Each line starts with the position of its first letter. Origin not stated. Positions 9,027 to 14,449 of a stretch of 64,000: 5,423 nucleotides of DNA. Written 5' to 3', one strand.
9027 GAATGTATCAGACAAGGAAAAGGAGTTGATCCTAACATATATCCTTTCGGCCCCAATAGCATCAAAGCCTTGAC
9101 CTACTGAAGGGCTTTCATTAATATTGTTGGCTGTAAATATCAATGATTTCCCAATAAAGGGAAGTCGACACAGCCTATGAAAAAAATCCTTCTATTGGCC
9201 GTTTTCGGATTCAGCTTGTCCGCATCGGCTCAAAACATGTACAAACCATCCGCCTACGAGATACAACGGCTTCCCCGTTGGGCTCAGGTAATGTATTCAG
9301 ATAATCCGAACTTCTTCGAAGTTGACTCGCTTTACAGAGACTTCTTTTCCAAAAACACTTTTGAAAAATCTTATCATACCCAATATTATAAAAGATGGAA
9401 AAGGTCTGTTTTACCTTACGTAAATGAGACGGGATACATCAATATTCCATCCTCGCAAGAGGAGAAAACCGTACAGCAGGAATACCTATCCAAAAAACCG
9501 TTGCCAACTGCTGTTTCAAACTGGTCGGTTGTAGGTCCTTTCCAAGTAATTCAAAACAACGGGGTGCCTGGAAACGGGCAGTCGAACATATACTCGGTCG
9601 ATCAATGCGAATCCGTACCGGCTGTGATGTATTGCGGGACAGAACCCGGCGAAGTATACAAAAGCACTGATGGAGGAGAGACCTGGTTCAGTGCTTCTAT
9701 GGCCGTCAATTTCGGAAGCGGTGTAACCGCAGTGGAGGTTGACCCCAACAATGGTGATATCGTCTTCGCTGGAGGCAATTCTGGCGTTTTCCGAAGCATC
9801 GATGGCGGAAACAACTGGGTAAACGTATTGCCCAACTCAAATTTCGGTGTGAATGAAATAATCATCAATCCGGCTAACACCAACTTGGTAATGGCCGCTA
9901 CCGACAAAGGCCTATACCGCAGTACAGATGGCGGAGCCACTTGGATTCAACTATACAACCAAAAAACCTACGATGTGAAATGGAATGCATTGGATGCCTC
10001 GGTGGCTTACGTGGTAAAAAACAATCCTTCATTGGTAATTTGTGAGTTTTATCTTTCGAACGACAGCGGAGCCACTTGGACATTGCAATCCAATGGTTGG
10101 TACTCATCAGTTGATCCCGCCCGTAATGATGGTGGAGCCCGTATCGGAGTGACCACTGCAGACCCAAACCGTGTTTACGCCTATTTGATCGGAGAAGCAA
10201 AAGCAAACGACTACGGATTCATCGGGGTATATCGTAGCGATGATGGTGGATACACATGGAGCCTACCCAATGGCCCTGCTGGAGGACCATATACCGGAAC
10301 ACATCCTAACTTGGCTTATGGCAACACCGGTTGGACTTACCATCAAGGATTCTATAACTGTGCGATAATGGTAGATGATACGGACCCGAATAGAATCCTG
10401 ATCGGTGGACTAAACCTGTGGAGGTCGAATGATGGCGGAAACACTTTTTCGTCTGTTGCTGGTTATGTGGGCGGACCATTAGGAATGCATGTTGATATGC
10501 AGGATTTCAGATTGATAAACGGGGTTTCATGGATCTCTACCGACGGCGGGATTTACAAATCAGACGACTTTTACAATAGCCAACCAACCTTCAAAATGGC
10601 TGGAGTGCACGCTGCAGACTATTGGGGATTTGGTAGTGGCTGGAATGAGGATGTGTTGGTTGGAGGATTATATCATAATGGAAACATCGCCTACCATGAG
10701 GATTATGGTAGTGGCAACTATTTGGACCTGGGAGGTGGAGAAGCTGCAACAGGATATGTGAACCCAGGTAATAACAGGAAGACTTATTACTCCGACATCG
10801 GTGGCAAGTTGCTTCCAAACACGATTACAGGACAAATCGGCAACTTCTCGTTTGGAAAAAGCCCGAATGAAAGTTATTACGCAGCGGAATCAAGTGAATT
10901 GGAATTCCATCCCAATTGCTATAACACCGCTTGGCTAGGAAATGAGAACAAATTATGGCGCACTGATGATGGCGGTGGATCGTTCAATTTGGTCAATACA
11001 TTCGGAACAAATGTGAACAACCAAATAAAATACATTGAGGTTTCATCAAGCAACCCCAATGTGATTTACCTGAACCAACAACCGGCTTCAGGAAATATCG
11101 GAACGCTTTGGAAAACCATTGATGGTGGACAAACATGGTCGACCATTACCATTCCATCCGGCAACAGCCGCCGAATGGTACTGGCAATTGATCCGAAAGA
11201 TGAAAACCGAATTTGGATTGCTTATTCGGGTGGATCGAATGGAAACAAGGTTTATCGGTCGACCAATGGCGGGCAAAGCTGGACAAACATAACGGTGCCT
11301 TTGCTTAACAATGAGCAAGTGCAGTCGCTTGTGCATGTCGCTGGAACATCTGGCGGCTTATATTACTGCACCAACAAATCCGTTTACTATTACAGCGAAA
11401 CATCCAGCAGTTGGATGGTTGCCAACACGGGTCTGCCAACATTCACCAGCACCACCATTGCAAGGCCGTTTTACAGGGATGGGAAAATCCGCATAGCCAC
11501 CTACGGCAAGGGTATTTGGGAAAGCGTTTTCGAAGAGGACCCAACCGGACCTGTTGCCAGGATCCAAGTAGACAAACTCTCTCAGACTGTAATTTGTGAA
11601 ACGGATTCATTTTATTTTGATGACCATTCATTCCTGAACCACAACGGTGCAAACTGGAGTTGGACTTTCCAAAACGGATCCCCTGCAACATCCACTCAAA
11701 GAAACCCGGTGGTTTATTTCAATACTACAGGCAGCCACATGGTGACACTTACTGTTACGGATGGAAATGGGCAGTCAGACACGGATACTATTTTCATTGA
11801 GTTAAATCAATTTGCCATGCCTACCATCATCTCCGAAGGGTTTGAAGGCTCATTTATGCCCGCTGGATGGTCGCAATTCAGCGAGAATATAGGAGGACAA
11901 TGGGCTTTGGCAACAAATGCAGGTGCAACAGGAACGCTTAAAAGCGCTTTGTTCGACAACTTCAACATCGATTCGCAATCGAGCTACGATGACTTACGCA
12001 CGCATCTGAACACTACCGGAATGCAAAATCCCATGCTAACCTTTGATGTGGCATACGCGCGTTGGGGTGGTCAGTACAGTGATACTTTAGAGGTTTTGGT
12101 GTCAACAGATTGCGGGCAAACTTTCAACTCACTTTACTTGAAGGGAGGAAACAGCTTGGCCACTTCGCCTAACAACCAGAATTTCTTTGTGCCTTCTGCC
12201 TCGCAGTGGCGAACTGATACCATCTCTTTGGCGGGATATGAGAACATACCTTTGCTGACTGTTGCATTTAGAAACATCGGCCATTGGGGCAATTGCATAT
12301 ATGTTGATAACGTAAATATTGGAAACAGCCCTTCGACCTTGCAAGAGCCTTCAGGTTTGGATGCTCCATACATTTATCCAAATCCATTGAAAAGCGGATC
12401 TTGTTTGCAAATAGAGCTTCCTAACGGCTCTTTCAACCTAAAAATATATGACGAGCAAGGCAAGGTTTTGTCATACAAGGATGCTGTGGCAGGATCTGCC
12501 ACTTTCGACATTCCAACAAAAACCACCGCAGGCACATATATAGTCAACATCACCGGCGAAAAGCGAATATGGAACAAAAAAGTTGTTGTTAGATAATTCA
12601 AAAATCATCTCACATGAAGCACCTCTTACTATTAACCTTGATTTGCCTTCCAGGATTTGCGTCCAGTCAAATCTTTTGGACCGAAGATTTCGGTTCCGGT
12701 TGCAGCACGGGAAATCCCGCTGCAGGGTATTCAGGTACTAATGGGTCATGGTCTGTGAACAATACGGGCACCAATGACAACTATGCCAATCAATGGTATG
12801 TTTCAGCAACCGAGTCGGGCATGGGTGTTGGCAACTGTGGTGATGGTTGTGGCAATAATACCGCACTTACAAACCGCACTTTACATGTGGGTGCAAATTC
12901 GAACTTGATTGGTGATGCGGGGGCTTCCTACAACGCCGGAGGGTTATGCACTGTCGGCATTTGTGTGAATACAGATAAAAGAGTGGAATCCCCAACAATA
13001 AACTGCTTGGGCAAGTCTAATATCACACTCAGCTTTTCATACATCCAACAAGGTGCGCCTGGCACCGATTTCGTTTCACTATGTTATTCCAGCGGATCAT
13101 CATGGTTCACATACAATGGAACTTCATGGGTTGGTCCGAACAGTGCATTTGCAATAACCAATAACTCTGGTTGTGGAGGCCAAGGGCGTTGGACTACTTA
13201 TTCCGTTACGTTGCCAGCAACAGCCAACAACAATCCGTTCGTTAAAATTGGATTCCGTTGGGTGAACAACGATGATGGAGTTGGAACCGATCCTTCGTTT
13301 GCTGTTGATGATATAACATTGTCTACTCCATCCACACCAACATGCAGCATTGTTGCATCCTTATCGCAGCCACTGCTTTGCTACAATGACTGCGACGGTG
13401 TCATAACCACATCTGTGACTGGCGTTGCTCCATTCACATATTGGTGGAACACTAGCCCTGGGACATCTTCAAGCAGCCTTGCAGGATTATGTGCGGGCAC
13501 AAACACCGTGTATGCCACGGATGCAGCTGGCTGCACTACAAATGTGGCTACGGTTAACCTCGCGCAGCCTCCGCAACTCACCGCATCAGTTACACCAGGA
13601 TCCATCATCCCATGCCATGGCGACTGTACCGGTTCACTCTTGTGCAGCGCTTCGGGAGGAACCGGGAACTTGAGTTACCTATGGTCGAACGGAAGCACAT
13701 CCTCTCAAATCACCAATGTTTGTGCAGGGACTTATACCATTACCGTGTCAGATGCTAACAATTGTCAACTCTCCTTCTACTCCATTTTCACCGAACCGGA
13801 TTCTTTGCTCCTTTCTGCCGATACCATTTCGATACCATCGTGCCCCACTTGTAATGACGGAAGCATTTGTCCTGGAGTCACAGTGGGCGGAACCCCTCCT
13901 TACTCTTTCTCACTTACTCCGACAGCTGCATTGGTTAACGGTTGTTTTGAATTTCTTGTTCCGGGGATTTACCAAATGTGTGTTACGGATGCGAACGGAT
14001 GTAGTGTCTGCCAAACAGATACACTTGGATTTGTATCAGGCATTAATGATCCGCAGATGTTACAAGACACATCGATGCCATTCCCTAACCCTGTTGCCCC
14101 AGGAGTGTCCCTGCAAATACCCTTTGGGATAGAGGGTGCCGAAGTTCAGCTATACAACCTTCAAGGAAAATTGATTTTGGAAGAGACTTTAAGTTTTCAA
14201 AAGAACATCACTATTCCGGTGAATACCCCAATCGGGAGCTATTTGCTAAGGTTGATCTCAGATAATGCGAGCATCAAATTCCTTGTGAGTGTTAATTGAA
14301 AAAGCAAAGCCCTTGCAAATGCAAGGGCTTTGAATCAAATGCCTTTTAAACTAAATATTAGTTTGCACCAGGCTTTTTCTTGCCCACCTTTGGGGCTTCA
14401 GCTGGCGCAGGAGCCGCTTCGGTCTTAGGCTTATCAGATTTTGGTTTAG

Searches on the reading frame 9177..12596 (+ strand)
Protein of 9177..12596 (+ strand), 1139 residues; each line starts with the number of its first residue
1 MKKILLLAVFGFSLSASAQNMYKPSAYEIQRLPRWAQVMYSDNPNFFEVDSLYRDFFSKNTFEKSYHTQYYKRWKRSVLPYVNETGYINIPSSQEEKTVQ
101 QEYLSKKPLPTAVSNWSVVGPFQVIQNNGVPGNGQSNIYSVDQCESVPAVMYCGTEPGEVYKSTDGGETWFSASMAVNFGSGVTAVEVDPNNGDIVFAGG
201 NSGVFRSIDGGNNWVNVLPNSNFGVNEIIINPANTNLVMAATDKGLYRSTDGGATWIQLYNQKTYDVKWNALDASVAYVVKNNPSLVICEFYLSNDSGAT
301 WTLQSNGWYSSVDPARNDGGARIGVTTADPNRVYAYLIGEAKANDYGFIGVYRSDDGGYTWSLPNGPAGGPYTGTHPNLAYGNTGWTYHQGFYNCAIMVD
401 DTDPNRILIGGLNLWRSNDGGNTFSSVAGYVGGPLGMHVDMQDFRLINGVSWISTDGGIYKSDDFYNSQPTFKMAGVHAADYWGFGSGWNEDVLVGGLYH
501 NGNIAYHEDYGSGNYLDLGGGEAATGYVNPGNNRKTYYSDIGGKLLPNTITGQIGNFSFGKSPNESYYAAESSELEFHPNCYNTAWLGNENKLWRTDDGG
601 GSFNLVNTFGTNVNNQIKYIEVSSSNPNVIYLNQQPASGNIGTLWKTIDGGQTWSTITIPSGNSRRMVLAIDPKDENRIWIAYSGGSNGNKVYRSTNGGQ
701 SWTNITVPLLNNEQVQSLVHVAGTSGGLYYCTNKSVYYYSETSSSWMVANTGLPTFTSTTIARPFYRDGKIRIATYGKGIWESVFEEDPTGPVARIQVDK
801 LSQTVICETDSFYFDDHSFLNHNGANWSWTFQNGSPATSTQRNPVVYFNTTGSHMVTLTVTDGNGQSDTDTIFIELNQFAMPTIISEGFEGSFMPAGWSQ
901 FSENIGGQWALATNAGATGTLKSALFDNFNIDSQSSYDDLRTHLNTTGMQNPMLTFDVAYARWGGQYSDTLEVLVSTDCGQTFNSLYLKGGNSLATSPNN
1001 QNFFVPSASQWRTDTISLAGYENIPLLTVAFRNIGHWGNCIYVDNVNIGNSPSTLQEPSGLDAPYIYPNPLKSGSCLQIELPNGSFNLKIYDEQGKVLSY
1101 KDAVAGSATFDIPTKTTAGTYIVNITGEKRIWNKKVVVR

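Call 15: search_protein_families(library=pfam, proteins=[window:9177-12596:+], max_evalue=0.0001)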
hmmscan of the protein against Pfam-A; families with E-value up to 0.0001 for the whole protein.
window:9177-12596:+ (1139 aa): 6 families
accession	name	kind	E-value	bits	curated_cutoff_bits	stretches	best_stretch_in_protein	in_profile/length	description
PF15902.12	Sortilin-Vps10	-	9.4e-24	84.4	33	2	591-706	1-113/446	Sortilin, neurotensin receptor 3,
PF18911.6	PKD_4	-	1e-08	35.5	27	1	803-872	11-81/85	PKD domain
PF18962.6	Por_Secre_tail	-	8.8e-07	29.6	27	1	1066-1138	1-75/75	Secretion system C-terminal sorting domain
PF00801.26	PKD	-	1.7e-06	28.3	23.5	1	824-871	29-76/80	PKD domain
PF14870.12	PSII_BNR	-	1.7e-06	28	27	0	160-263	40-144/303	Photosynthesis system II assembly factor YCF48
PF02012.26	BNR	-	6.1e-05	22.9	27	0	352-363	1-12/12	BNR/Asp-box repeat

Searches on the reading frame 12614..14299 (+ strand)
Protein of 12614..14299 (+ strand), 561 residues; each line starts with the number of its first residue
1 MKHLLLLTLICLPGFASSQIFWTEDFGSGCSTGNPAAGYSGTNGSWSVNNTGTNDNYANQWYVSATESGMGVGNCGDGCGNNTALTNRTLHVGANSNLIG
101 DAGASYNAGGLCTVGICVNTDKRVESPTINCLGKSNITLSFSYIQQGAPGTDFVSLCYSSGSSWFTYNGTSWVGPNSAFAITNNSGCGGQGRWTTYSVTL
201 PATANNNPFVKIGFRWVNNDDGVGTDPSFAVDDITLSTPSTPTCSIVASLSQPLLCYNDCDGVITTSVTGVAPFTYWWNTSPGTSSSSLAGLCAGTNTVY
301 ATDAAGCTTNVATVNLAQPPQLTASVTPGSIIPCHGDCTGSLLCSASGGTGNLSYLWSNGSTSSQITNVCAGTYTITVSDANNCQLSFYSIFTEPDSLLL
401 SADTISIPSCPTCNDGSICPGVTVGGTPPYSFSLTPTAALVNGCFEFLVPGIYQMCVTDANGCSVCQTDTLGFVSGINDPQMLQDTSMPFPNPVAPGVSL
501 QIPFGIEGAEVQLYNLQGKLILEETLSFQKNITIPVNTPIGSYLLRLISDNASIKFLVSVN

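Call 15: search_protein_families(library=pfam, proteins=[window:12614-14299:+], max_evalue=0.0001)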
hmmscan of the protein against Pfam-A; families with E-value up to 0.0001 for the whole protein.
window:12614-14299:+ (561 aa): 1 family
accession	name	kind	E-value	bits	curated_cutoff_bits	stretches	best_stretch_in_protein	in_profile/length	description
PF18962.6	Por_Secre_tail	-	2.9e-05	24.7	27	0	490-554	2-69/75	Secretion system C-terminal sorting domain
